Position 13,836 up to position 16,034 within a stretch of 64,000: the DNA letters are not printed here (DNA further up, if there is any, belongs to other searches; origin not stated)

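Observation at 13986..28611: SusD-less PUL-like operon: sugar porter, TonB-dependent receptor, then three NHL-repeat secreted proteins and a glycosidase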

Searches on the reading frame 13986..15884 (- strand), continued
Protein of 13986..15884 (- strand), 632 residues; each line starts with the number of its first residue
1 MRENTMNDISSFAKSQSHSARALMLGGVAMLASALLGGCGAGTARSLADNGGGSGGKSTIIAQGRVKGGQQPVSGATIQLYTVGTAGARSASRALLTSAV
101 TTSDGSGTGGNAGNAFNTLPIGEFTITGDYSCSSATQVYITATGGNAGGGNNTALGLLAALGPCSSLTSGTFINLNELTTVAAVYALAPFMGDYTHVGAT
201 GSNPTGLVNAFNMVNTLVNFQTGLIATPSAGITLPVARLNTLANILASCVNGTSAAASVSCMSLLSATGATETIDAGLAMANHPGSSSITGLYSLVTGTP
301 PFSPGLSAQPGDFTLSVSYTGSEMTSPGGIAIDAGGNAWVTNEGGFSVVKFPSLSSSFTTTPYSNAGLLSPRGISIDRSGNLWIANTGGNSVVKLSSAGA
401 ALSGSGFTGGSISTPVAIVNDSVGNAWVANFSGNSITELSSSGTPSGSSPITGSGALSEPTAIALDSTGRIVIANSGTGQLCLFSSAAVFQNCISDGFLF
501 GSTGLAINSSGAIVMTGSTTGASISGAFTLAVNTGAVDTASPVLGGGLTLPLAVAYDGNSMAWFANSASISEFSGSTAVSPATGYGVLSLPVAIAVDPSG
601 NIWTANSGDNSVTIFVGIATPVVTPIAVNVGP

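Call 22: find_encoding_contigs(protein=P0013, flank=10000, max_places=2)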
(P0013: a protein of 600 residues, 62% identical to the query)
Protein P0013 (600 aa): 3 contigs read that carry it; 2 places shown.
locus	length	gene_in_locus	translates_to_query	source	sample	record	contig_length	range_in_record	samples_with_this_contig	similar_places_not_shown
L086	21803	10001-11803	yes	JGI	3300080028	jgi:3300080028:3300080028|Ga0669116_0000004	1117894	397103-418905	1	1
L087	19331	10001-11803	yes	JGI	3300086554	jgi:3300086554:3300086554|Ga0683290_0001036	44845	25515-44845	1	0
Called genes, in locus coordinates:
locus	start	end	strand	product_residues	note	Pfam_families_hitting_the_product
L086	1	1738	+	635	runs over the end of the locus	PF08450:SGL (faint), PF24684:Vgb_lyase, PF01436:NHL (faint)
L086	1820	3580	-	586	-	PF00916:Sulfate_transp, PF01740:STAS, PF13466:STAS_2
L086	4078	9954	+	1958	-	PF18998:Flg_new_2, PF00295:Glyco_hydro_28, PF16640:Big_3_5, PF17963:Big_9, PF18676:MBG_2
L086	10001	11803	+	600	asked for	PF08450:SGL (faint), PF01436:NHL (faint), PF24684:Vgb_lyase (faint)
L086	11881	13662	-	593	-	PF02378:PTS_EIIC, PF00367:PTS_EIIB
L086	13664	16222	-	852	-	PF00358:PTS_EIIA_1, PF00381:PTS-HPr, PF05524:PEP-utilisers_N, PF00391:PEP-utilizers, PF02896:PEP-utilizers_C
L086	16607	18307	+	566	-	PF02264:LamB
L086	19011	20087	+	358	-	PF00512:HisKA, PF02518:HATPase_c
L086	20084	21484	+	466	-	PF00072:Response_reg, PF00158:Sigma54_activat, PF14532:Sigma54_activ_2, PF25601:AAA_lid_14, PF02954:HTH_8 (weak)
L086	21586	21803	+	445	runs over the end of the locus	-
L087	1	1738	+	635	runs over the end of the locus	PF08450:SGL (faint), PF24684:Vgb_lyase, PF01436:NHL (faint)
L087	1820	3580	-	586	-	PF00916:Sulfate_transp, PF01740:STAS, PF13466:STAS_2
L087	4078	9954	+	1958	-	PF18998:Flg_new_2, PF00295:Glyco_hydro_28, PF16640:Big_3_5, PF17963:Big_9, PF18676:MBG_2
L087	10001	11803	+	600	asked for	PF08450:SGL (faint), PF01436:NHL (faint), PF24684:Vgb_lyase (faint)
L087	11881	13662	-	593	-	PF02378:PTS_EIIC, PF00367:PTS_EIIB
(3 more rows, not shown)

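Call 23: find_encoding_contigs(protein=P0025, flank=10000, max_places=2)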
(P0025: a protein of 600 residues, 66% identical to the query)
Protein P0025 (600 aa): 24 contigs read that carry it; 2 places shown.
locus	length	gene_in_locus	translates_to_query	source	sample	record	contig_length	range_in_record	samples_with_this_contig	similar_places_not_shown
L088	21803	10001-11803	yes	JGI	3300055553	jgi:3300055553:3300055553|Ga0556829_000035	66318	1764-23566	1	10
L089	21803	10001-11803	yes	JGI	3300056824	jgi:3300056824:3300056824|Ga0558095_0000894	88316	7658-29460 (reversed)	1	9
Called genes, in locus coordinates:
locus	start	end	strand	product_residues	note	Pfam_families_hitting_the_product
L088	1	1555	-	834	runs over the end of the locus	PF02837:Glyco_hydro_2_N, PF22666:Glyco_hydro_2_N2 (weak), PF00703:Glyco_hydro_2, PF02836:Glyco_hydro_2_C, PF16355:DUF4982, PF18565:Glyco_hydro2_C5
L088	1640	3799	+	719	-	PF02837:Glyco_hydro_2_N (weak), PF22666:Glyco_hydro_2_N2, PF00703:Glyco_hydro_2, PF02836:Glyco_hydro_2_C, PF16355:DUF4982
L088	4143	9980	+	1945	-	PF18998:Flg_new_2, PF00295:Glyco_hydro_28, PF16640:Big_3_5, PF17963:Big_9, PF18676:MBG_2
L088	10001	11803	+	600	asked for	PF08450:SGL (faint), PF01436:NHL (faint), PF07494:Reg_prop (faint), PF24684:Vgb_lyase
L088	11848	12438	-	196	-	PF10604:Polyketide_cyc2, PF03364:Polyketide_cyc (weak)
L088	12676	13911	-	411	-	PF01408:GFO_IDH_MocA, PF02894:GFO_IDH_MocA_C, PF22725:GFO_IDH_MocA_C3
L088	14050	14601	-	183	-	PF00702:Hydrolase, PF13419:HAD_2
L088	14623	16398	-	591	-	PF00732:GMC_oxred_N, PF05199:GMC_oxred_C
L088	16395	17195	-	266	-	PF13618:Gluconate_2-dh3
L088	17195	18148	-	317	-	-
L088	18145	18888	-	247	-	PF04199:Cyclase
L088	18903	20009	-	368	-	PF02746:MR_MLE_N, PF13378:MR_MLE_C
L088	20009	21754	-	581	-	PF02776:TPP_enzyme_N, PF00205:TPP_enzyme_M, PF02775:TPP_enzyme_C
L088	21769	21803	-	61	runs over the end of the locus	-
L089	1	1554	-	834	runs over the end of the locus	PF02837:Glyco_hydro_2_N, PF22666:Glyco_hydro_2_N2 (weak), PF00703:Glyco_hydro_2, PF02836:Glyco_hydro_2_C, PF16355:DUF4982, PF18565:Glyco_hydro2_C5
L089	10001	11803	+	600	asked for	PF08450:SGL (faint), PF01436:NHL (faint), PF07494:Reg_prop (faint), PF24684:Vgb_lyase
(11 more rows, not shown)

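Call 63: predict_structure(alignment_id=A1)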
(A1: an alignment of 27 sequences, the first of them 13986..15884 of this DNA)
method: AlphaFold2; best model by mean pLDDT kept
length: 632 residues; sequences in the alignment: 27
mean_pLDDT: 79.6   pTM: 0.82
mean pLDDT of the five models: 79.6, 69.4, 69.3, 67.9, 67.3
residues with pLDDT >= 90: 257; 70-90: 241; 50-70: 62; < 50: 72
segments of 3 or more residues with pLDDT < 50: 1-59, 86-89, 627-632
pLDDT, mean of each block of 10 residues (from residue 1): 33 31 34 32 28 38 76 84 61 76 73 64 75 74 76 83 78 90 93 77 79 91 88 90 84 63 89 91 88 69 58 90 90 90 91 86 90 91 94 94 93 94 92 95 94 92 89 91 92 90 87 88 82 91 82 90 92 91 85 91 94 94 56 25
secondary structure, 60 per line:
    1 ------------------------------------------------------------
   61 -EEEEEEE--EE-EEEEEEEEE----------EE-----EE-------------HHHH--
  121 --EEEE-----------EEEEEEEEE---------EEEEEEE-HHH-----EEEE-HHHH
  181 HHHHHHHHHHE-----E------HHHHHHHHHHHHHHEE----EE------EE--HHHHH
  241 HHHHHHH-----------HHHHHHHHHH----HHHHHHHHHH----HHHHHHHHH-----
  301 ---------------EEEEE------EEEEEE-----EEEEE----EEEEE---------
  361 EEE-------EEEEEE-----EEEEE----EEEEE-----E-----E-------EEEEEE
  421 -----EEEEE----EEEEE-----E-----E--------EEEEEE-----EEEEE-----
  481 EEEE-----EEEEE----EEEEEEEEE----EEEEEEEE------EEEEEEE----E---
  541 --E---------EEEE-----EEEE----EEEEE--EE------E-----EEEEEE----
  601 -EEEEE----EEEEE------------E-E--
elements in order: E62-68 E74-82 H115-118 E123-126 E138-146 E156-162 E172-175 H177-190 H204-217 H236-247 H259-268 H273-282 H287-295 E316-320 E327-332 E338-342 E347-351 E361-363 E371-376 E382-386 E391-395 E415-420 E426-430 E435-439 E460-465 E471-475 E481-484 E490-494 E499-507 E512-519 E526-532 E553-556 E562-565 E570-574 E591-596 E602-606 E611-615
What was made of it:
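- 13986..15884 (-): 632-aa NHL lipoprotein: signal peptide with lipobox Cys39 (nt 15768-15770), Gly/Ser tether, beta-sandwich (62-175), Cys-rich helical domain (177-295), 7-bladed propeller (316-615). AlphaFold pLDDT 79.6, pTM 0.82 (call 63).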

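Call 67: fold_search(model_id=the predicted structure, library=pdb)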
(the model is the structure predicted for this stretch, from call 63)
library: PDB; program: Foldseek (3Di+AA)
matches with E <= 10: 1192; with E <= 0.001: 559
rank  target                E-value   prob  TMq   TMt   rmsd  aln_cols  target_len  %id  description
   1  6xg7                  1.4e-13  1.00  0.32  0.66   5.6       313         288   17  1.3 A Resolution Structure of the of the NHL Repeat Region of D. melanogaster Thin (released 2020-12-16)
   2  6qsd                  2.1e-13  1.00  0.31  0.73   6.1       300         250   23  Crystal structure of Pizza6S (released 2020-03-18)
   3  7zcj                  2.8e-13  1.00  0.32  0.73   6.4       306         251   22  Crystal structure of Pizza6-TNH-TSH with Silicotungstic Acid (STA) polyoxometalate (released 2023-04-19)
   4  6f0t_A                5.7e-13  1.00  0.32  0.72   4.4       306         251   22  Crystal structure of Pizza6-SFW (released 2018-03-21)
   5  6i38                  8.0e-13  1.00  0.30  0.67   6.7       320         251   23  Crystal structure of nv2Pizza6-AYW, a circularly permuted designer protein (released 2019-11-20)
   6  6f0s                  1.2e-12  1.00  0.32  0.73   5.5       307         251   22  Crystal structure of Pizza6-SYW (released 2018-03-21)
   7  6rek                  1.4e-12  1.00  0.32  0.74   4.5       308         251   23  Crystal structure of Pizza6-SH with Cu2+ (released 2019-07-31)
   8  6rli                  1.6e-12  1.00  0.31  0.72   6.1       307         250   21  The structure of the self-assembled 3fPizza6-SH crystal (released 2020-11-18)
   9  3ww9                  2.2e-12  1.00  0.31  0.70   6.5       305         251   23  Crystal structure of the computationally designed Pizza6 protein (released 2014-10-08)
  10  6f0q_A                2.6e-12  1.00  0.31  0.70   5.1       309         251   25  Crystal structure of Pizza6-AYW (released 2018-03-21)
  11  7zpz                  2.9e-12  1.00  0.32  0.74   6.0       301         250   23  Crystal structure of Pizza6-TSR-TSH with Silicotungstic Acid (STA) polyoxometalate (released 2023-05-10)
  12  6rej                  2.9e-12  1.00  0.31  0.73   6.3       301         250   23  Crystal structure of Pizza6-SH with Zn2+ (released 2019-07-31)
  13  6ren_A                3.0e-12  1.00  0.32  0.74   6.1       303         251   23  Crystal structure of 3fPizza6-SH with Zn2+ (released 2019-07-31)
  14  7zqg                  3.2e-12  1.00  0.32  0.75   5.1       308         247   21  Crystal structure of Pizza6-KSH-TSH with Silicotungstic Acid (STA) polyoxometalate (released 2023-05-10)
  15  8j72_B                3.3e-12  1.00  0.32  0.68   5.6       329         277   17  Crystal structure of mammalian Trim71 in complex with lncRNA Trincr1 (released 2024-03-06)
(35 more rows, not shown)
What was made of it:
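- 13986..15884 (-): Foldseek finds NHL propellers, with the best TM-score to the 7-bladed Vgb lyase fold (call 67).
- On NHL-repeat beta-propeller: The AlphaFold model of the lipoprotein shows a 7-bladed propeller that matches NHL structures at Foldseek E 1e-13 (calls 63, 67).
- On Virginiamycin B lyase / SMP-30 lactonase-type propeller enzymes: Identity to Vgb is 14-16% (call 67).
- The lipoprotein propeller is 7-bladed and superposes best on Vgb lyase (TM 0.78, call 67). Sequence identity to Vgb is 14-16% (call 67).
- Tried and rejected: The propeller dominated, so nothing was learned about the N-terminal beta-sandwich and helical domains (call 67).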
